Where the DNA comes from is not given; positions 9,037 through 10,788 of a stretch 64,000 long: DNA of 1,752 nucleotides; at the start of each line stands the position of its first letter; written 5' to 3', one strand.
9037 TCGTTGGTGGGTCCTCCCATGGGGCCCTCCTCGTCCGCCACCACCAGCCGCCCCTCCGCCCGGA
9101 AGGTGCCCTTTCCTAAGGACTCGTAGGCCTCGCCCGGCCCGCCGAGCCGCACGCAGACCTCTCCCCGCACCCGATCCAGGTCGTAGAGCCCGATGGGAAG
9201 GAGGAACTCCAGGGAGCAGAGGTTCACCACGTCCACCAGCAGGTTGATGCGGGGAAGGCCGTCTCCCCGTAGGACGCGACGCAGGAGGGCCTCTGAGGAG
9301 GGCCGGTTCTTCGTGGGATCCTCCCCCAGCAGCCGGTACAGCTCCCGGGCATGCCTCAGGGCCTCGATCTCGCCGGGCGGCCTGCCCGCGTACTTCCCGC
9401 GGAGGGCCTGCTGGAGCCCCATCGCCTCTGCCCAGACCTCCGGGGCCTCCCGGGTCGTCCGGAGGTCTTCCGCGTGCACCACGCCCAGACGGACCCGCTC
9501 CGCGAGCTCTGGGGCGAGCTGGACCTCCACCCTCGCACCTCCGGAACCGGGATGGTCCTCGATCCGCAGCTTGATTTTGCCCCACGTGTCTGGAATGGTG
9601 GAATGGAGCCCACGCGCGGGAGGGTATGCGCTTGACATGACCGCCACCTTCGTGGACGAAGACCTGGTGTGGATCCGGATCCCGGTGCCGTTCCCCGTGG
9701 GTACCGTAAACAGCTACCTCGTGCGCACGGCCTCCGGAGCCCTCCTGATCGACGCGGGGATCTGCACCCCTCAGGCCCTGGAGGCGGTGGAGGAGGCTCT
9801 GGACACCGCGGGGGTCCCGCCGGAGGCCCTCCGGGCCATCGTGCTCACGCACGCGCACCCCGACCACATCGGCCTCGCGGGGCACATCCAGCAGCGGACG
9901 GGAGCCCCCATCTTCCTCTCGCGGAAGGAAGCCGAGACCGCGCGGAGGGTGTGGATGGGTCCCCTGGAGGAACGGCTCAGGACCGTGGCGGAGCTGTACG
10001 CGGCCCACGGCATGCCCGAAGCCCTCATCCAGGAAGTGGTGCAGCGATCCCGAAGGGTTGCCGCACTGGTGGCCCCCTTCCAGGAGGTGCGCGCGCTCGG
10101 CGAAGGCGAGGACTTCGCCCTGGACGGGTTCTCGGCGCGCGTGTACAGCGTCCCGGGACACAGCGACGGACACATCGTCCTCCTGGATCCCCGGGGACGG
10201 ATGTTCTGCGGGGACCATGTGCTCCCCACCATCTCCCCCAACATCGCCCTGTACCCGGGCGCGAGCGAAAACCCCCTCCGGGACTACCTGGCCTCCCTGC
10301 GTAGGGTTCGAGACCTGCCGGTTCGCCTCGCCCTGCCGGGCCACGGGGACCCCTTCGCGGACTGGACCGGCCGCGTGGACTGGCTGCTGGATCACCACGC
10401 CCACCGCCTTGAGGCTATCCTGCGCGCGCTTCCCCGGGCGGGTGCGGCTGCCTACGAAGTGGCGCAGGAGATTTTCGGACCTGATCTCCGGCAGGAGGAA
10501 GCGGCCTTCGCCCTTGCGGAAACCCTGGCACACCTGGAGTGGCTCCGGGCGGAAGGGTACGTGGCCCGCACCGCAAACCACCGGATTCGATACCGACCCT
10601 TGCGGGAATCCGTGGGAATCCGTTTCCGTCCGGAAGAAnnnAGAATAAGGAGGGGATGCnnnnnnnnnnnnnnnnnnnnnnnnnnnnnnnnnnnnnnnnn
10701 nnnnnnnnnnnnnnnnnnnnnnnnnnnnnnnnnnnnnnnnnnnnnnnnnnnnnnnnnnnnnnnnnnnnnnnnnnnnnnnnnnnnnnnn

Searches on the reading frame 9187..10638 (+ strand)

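Call 60: search_protein_families(library=pfam, proteins=[window:9187-10638:+], max_evalue=0.00001)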
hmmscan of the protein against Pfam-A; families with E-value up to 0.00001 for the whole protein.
window:9187-10638:+ (484 aa): 2 families
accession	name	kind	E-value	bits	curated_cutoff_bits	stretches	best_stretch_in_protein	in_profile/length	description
PF00753.33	Lactamase_B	-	4.4e-30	105.5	22.7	1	171-386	3-196/196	Metallo-beta-lactamase superfamily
PF21221.3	B_lactamase-like_C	-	9.6e-07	28.9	27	1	420-457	7-44/46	Metallo-beta-lactamase-like, C-terminal domain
